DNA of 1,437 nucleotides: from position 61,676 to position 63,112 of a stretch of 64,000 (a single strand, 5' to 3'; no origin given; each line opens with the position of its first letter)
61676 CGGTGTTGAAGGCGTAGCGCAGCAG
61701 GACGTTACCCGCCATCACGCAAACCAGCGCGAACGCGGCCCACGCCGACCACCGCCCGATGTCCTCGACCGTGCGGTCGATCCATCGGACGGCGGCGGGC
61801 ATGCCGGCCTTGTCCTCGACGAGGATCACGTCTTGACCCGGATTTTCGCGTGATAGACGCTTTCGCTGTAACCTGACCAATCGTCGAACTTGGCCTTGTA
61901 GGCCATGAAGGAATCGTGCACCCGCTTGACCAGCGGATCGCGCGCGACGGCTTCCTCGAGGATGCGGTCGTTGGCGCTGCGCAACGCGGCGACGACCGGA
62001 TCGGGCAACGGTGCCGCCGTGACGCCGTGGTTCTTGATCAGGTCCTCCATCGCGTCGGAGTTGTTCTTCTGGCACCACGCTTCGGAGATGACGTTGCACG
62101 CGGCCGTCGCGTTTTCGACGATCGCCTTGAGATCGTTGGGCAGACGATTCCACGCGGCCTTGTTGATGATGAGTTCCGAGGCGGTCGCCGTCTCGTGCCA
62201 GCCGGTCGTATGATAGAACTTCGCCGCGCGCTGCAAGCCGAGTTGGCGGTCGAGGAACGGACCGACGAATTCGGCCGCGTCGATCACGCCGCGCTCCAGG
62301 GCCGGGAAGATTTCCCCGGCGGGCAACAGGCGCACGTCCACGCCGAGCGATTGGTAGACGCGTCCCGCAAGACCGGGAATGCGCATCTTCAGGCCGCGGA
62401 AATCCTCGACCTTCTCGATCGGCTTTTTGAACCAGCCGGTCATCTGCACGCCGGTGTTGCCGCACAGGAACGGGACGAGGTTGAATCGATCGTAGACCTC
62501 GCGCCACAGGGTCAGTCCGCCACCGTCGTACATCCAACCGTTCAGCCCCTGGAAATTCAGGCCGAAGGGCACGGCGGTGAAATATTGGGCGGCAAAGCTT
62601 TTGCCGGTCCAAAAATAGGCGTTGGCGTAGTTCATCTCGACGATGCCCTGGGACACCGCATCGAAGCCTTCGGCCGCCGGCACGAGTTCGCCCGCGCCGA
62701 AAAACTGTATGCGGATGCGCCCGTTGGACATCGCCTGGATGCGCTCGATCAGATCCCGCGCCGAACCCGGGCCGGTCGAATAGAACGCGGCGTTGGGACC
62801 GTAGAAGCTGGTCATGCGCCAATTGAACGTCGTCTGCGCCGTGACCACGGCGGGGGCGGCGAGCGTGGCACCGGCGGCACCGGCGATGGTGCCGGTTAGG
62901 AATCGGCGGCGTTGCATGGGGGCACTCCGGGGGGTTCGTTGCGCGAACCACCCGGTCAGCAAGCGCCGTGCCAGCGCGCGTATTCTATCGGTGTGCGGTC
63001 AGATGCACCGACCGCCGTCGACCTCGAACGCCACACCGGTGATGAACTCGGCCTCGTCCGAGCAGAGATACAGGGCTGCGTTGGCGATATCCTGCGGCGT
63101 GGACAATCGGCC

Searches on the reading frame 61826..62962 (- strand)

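Call 48: search_protein_families(library=pfam, proteins=[window:61826-62962:-], max_evalue=0.00001)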
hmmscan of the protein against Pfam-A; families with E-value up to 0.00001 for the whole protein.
window:61826-62962:- (378 aa): 1 family
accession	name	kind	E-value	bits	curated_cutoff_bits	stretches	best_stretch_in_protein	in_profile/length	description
PF03480.18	DctP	-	4e-50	171.2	23.4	1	68-341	15-285/286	Bacterial extracellular solute-binding protein, family 7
